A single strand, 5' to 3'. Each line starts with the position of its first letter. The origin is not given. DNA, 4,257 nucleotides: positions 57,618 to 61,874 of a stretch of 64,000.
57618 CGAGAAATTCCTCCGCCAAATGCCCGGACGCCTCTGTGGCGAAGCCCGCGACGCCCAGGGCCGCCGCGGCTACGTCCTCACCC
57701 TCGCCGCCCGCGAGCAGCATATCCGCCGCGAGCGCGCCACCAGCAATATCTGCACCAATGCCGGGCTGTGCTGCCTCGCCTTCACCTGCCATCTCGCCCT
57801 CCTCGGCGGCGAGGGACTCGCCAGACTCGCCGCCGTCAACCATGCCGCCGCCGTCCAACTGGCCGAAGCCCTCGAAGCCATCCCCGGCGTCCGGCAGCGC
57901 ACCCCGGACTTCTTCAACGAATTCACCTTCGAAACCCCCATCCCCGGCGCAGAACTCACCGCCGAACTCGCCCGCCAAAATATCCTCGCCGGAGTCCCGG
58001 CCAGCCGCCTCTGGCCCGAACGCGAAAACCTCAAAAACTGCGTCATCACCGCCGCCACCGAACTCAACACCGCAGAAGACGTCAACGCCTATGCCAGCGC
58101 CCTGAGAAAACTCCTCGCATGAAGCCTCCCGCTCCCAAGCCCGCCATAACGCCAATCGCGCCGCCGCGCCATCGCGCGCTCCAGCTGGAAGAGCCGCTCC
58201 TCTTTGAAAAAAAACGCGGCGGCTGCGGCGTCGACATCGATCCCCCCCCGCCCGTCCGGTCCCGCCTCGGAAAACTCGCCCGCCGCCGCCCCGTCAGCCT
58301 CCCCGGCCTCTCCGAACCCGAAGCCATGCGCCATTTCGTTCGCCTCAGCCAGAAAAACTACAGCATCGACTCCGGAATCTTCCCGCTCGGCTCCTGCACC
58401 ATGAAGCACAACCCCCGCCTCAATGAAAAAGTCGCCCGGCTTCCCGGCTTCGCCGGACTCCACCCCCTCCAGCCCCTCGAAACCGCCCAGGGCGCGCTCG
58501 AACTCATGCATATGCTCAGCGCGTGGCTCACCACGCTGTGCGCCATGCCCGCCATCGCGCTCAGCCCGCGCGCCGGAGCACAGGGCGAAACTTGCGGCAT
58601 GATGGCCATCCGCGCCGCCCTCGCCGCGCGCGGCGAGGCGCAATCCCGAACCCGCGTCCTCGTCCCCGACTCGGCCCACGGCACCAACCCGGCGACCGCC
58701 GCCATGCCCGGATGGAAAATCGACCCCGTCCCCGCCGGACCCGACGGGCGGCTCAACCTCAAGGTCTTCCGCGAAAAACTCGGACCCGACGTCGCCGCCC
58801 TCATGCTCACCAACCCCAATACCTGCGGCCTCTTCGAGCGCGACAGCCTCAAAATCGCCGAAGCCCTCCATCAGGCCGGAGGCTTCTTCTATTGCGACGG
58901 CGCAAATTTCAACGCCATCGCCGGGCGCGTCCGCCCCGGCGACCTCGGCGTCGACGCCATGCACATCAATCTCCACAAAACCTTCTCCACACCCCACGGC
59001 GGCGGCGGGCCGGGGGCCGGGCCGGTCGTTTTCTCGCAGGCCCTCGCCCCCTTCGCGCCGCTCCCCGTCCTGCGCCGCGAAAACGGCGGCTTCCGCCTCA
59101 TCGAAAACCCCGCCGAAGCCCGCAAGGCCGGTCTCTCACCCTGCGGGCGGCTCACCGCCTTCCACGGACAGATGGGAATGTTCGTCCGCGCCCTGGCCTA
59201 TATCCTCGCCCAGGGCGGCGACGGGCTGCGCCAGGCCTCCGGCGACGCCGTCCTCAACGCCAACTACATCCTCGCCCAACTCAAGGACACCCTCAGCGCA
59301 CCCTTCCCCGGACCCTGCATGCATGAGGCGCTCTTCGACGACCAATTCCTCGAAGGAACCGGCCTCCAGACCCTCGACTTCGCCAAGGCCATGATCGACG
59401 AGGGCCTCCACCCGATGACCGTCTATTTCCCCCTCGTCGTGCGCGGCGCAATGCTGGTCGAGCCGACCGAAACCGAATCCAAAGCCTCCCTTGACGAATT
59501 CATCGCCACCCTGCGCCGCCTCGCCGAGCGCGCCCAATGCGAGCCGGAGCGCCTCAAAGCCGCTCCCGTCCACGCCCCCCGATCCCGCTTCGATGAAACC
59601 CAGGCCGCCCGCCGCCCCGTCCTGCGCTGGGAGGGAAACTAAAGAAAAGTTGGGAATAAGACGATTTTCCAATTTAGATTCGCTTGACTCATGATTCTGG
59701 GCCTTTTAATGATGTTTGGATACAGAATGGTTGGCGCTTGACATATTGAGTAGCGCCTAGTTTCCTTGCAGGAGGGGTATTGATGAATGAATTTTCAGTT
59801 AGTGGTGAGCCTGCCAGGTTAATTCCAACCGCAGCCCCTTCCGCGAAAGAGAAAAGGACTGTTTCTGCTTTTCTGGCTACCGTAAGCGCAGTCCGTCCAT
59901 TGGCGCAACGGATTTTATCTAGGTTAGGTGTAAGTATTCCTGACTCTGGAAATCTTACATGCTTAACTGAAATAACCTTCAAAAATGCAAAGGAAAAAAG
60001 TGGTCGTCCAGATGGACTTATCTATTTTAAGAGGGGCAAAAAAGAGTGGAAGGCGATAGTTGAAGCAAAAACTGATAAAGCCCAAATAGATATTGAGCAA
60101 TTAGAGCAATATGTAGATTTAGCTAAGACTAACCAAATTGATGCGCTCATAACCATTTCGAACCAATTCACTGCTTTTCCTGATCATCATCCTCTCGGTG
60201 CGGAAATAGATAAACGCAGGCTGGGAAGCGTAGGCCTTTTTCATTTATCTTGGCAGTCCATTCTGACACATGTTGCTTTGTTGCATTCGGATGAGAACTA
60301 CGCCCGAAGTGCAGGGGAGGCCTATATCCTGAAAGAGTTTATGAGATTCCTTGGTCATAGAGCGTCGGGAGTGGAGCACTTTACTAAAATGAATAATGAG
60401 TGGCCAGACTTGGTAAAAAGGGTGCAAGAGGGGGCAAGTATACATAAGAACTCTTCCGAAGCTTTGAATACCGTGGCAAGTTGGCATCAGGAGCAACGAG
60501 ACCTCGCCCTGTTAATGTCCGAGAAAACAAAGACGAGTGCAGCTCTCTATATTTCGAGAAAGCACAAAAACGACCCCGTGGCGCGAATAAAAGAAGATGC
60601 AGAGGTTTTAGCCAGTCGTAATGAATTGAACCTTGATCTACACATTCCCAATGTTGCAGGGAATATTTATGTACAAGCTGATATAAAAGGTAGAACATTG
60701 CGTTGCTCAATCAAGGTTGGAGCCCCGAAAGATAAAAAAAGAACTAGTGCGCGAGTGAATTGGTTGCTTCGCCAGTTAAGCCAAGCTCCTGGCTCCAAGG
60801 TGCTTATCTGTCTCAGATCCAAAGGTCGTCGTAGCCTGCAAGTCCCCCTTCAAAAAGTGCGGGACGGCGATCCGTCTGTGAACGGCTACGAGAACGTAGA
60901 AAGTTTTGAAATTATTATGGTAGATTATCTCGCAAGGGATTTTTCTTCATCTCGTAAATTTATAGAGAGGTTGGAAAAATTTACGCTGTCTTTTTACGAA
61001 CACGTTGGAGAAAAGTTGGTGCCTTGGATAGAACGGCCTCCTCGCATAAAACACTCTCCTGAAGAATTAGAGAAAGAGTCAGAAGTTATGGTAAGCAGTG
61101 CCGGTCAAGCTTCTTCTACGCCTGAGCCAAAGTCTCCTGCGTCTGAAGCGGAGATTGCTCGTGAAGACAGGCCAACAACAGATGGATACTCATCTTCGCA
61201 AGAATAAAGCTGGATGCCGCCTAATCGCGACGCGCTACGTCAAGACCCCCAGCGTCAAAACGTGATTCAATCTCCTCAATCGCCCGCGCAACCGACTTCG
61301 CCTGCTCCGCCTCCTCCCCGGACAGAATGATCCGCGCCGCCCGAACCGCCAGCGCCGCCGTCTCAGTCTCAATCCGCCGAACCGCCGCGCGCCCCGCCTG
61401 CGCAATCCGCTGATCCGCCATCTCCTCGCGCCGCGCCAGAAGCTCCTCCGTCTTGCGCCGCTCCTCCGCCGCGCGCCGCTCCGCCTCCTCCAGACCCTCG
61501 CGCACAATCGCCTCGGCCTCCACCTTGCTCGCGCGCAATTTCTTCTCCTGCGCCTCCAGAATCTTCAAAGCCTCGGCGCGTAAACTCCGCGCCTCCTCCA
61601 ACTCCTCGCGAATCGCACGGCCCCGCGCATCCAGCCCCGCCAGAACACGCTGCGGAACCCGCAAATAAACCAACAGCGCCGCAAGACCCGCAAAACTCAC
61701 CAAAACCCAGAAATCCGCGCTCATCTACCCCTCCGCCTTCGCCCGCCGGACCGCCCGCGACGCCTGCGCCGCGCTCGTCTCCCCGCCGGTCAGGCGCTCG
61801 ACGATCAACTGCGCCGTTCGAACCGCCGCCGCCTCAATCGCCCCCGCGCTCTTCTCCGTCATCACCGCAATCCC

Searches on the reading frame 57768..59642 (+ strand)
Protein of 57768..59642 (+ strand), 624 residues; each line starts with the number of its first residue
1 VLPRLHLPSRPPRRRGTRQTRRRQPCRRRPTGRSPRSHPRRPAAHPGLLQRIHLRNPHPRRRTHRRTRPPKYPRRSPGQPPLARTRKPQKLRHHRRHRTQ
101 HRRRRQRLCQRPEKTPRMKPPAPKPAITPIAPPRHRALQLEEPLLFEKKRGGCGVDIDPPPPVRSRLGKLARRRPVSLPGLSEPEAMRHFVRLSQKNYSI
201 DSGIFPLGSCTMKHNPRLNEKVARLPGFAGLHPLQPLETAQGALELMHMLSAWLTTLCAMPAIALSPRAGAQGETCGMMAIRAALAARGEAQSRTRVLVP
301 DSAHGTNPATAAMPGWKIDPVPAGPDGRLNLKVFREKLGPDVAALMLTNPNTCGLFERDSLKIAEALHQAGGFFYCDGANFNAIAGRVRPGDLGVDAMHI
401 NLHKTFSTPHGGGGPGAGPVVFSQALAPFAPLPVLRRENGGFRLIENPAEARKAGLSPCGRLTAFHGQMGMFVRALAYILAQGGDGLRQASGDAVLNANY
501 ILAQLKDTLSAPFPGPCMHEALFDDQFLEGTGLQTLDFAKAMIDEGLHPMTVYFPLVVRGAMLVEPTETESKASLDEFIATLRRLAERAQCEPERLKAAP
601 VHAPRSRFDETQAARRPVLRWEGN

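Call 76: search_protein_families(library=pfam, proteins=[window:57768-59642:+], max_evalue=0.001)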
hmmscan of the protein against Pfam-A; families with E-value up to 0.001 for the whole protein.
window:57768-59642:+ (624 aa): 2 families
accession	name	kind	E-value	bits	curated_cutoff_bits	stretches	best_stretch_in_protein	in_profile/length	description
PF21478.3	GcvP2_C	-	7.8e-17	61.8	27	1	491-588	2-101/122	Glycine dehydrogenase, C-terminal domain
PF00266.25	Aminotran_5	-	2.6e-05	23.8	21.5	1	273-411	69-207/371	Aminotransferase class-V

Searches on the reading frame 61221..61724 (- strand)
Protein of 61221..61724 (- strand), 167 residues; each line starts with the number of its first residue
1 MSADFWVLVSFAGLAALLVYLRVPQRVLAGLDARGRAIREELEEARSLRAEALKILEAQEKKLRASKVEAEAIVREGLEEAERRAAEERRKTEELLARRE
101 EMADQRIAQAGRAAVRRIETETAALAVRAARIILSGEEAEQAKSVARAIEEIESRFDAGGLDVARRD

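Call 76: search_protein_families(library=pfam, proteins=[window:61221-61724:-], max_evalue=0.001)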
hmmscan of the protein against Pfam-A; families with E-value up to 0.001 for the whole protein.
window:61221-61724:- (167 aa): 2 families
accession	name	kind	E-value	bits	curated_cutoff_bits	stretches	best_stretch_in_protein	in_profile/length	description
PF00430.23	ATP-synt_B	-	4.6e-16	59.6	28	1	5-134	3-131/132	ATP synthase B/B' CF(0)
PF05405.19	Mt_ATP-synt_B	-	0.00025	21.2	21.7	0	4-93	16-104/163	Mitochondrial ATP synthase B chain precursor (ATP-synt_B)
